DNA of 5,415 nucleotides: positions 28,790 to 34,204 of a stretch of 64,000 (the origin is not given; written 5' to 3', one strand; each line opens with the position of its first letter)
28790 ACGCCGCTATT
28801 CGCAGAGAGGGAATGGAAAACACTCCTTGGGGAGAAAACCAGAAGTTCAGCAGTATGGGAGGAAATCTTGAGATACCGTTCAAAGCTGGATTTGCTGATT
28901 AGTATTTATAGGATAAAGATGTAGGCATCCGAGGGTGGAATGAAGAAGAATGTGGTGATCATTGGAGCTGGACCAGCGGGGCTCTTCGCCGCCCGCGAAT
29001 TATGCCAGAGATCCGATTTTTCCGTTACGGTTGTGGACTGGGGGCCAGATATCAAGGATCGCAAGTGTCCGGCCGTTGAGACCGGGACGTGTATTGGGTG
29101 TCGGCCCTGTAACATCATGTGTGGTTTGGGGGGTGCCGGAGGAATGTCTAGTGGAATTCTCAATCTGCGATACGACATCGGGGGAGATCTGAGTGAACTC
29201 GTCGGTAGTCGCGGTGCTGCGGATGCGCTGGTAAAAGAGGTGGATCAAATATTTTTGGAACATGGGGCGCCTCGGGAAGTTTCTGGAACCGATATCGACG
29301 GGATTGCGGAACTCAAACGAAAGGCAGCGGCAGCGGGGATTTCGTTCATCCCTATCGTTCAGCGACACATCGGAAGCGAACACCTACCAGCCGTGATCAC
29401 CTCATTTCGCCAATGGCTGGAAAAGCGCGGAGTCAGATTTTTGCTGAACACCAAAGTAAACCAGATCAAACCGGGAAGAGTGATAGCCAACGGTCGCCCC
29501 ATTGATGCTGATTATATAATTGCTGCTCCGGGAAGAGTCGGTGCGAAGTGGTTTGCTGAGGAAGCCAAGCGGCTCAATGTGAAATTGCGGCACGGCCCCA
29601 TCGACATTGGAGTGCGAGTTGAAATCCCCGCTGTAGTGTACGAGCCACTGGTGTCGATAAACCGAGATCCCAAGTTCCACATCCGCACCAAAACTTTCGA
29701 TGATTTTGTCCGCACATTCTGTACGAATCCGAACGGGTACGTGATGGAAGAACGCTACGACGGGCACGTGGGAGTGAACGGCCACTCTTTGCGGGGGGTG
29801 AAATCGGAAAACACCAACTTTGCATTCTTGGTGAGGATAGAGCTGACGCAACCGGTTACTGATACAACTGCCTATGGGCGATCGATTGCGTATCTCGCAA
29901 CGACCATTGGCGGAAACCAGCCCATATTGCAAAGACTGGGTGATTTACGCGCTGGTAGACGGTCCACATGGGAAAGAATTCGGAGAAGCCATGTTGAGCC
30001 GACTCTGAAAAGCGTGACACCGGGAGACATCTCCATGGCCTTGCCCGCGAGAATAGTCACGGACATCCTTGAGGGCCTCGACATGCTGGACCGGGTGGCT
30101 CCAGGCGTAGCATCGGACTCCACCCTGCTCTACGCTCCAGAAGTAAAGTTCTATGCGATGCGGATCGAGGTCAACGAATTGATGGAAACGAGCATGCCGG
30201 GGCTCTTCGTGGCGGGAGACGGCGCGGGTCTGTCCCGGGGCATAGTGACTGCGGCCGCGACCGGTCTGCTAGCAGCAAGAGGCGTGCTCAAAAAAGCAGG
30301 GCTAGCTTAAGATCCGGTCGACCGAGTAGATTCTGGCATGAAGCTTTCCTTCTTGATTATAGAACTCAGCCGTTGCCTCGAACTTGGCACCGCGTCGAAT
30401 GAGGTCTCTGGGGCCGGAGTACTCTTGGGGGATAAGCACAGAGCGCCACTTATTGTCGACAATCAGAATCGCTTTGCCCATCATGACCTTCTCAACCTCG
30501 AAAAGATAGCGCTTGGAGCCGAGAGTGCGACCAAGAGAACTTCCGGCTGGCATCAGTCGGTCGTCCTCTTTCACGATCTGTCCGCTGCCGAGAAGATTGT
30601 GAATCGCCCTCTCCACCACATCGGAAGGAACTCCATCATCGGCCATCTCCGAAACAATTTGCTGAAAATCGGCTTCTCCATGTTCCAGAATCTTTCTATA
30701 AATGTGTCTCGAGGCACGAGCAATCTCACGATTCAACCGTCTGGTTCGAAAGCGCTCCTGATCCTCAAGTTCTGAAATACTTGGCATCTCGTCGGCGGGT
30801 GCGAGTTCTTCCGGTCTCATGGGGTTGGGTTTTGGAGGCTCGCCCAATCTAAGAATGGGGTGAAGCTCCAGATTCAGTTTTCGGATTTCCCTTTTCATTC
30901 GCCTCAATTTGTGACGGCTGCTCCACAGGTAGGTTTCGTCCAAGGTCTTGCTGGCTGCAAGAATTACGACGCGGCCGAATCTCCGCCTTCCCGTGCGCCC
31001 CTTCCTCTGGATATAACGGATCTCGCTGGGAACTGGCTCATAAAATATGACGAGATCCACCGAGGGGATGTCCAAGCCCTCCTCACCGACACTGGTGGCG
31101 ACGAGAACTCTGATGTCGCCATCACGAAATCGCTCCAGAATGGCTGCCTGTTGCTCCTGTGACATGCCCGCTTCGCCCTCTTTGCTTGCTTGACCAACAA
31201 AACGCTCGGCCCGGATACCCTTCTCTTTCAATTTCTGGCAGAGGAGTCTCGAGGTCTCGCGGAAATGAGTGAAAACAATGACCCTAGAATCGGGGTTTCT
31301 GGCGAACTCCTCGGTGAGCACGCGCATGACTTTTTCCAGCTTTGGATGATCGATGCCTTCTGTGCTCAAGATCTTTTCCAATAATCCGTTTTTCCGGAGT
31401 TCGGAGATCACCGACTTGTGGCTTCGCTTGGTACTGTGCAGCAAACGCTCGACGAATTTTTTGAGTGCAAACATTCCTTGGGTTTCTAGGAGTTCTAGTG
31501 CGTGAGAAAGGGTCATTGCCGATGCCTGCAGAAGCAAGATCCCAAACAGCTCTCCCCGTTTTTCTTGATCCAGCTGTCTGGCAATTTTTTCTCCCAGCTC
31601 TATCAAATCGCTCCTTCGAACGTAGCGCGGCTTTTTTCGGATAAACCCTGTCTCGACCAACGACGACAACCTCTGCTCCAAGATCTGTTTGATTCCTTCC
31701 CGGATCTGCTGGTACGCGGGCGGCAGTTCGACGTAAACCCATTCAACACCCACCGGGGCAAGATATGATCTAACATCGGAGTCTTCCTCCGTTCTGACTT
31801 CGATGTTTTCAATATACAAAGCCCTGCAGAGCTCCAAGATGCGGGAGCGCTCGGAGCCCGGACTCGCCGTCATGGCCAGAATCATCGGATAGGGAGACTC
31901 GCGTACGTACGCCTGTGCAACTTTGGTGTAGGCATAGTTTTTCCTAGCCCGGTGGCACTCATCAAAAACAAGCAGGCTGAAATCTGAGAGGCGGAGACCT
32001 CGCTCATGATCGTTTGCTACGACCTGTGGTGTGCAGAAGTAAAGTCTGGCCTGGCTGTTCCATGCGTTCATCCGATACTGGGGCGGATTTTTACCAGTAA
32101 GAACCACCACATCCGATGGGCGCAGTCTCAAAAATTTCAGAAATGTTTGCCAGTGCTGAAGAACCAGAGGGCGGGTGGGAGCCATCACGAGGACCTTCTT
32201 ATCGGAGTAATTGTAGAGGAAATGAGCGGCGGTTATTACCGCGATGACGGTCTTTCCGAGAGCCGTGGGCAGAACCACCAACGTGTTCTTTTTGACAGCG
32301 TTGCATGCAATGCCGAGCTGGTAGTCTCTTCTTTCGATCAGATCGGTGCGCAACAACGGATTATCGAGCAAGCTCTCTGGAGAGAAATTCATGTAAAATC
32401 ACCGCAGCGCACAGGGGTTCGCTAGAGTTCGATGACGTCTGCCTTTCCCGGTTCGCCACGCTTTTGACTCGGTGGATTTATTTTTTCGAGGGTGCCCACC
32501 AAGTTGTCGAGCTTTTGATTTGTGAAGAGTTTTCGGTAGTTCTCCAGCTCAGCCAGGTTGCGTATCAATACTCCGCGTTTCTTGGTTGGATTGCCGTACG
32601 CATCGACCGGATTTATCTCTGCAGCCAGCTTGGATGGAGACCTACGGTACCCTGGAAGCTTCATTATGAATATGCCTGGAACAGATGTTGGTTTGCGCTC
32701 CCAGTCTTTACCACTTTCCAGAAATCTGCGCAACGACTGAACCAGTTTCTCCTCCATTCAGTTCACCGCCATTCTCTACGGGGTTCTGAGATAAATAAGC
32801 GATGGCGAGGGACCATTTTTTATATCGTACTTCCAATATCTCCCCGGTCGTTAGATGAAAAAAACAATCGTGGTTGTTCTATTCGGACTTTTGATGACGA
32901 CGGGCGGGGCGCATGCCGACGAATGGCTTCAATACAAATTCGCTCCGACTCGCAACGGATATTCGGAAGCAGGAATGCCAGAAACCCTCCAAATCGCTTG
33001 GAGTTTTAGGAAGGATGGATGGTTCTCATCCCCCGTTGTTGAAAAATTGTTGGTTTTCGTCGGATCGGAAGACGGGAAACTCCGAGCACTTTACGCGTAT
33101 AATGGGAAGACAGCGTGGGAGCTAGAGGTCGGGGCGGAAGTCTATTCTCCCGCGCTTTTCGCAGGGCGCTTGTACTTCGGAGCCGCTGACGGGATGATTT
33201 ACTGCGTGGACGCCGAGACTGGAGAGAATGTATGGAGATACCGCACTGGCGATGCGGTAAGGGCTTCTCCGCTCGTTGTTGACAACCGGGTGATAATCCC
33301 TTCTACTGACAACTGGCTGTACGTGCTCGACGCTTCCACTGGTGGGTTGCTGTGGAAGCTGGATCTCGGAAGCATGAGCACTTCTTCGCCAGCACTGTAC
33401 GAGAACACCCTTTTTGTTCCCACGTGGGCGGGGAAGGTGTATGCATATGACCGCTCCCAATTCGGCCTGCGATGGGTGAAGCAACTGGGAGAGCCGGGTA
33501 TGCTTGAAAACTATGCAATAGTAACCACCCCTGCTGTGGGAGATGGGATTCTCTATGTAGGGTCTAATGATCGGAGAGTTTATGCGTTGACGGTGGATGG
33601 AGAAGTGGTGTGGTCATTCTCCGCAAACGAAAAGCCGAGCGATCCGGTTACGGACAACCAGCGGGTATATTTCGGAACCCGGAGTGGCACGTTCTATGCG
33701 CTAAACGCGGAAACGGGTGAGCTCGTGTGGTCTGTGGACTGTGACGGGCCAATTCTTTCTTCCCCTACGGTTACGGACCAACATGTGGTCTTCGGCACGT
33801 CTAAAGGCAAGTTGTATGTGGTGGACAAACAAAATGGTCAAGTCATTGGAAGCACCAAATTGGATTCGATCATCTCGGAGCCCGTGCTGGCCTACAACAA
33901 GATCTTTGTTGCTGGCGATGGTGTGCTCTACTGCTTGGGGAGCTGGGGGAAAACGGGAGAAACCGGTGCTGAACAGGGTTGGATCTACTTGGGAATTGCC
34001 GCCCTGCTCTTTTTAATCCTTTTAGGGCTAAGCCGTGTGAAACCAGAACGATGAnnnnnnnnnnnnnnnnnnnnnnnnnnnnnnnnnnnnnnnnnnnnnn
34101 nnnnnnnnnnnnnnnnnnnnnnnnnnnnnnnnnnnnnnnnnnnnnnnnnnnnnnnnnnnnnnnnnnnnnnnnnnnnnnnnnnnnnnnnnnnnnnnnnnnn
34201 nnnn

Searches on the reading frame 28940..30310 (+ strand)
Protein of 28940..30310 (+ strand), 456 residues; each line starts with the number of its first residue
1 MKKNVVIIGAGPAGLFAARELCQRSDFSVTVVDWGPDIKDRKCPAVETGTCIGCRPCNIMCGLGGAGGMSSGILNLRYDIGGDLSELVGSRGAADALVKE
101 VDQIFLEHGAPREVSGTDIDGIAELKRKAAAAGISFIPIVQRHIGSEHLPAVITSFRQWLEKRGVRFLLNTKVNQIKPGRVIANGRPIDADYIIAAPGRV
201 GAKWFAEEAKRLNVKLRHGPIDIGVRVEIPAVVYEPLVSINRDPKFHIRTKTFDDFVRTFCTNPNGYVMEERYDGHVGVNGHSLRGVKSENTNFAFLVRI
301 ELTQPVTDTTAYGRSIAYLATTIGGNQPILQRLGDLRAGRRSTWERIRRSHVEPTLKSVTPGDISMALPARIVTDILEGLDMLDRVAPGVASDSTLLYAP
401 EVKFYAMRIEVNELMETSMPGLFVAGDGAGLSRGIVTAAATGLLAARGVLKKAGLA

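Call 77: search_protein_families(library=pfam, proteins=[window:28940-30310:+], max_evalue=1e-8)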
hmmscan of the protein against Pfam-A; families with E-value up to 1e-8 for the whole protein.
window:28940-30310:+ (456 aa): 3 families
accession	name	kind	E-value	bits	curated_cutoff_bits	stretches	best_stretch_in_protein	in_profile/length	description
PF07992.20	Pyr_redox_2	-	2.7e-16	60.3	26.1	0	4-45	2-37/291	Pyridine nucleotide-disulphide oxidoreductase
PF21688.3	FAD-depend_C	-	2.7e-10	41.2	27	1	255-402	44-195/197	FAD-dependent protein, C-terminal domain-like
PF01266.30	DAO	-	6.4e-10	39.5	27.9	0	5-38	2-34/353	FAD dependent oxidoreductase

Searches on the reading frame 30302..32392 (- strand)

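Call 77: search_protein_families(library=pfam, proteins=[window:30302-32392:-], max_evalue=1e-8)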
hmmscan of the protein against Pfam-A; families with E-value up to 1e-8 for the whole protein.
window:30302-32392:- (696 aa): 4 families
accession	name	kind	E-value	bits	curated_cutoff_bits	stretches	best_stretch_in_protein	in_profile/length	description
PF00271.37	Helicase_C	-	1.8e-27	96.2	23.5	1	356-470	3-109/110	Helicase conserved C-terminal domain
PF00270.35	DEAD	-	2.6e-21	76.5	26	1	34-181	14-163/167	DEAD/DEAH box helicase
PF04851.21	ResIII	-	1.4e-18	67.8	22.5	1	32-178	21-162/164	Type III restriction enzyme, res subunit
PF21210.2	RNA_helicase_helical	-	3.8e-15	56.4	27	1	236-332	2-101/108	Putative ATP-dependent RNA helicase, helical bundle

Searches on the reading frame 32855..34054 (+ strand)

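Call 77: search_protein_families(library=pfam, proteins=[window:32855-34054:+], max_evalue=1e-8)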
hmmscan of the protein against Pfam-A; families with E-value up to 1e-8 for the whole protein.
window:32855-34054:+ (399 aa): 3 families
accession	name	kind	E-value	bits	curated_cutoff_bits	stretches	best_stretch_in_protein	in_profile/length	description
PF13570.13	Beta-prop_ACSF4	-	1.6e-56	192.6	133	2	59-214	8-176/329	Beta-alanine-activating enzyme, beta-propeller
PF13360.13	PQQ_2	-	2.8e-45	155.2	27.6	2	94-243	27-182/233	Outer membrane protein assembly factor BamB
PF01011.28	PQQ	-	2e-19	70.2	26.7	0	218-331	45-137/595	Glucose/ethanol/alcohol dehydrogenase, beta-propeller domain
